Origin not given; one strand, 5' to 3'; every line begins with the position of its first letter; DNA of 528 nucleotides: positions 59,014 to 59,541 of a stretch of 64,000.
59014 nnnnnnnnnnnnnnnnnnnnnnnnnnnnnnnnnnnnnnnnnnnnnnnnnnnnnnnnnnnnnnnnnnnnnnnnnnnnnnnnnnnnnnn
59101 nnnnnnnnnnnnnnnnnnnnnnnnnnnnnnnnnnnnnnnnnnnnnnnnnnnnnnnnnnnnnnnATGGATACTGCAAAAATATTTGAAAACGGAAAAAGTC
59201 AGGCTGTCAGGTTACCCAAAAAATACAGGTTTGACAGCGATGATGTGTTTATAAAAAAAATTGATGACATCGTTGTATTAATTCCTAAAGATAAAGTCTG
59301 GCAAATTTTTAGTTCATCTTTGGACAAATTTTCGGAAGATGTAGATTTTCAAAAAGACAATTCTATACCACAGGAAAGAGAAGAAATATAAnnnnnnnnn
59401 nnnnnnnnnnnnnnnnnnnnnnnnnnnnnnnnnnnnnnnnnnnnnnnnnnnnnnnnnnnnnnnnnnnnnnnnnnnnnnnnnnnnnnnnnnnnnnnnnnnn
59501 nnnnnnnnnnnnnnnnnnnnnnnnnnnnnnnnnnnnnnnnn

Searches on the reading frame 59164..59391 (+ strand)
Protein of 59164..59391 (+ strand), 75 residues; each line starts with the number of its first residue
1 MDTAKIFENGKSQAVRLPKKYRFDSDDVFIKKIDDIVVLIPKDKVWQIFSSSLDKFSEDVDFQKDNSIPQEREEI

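Call 54: search_protein_families(library=ncbifam, proteins=[window:59164-59391:+], max_evalue=0.00001)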
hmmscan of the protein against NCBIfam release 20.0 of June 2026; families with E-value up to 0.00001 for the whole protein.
window:59164-59391:+ (75 aa): 2 families
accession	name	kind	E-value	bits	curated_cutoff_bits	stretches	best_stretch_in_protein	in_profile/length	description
NF047862.1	VapBLeptosp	equivalog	2.5e-29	101.1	100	1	1-75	1-76/76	type II toxin-antitoxin system antitoxin VapB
NF040493.1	TA_anti_VapB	subfamily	1.9e-19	69.6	60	1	4-74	1-72/73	type II toxin-antitoxin system VapB family antitoxin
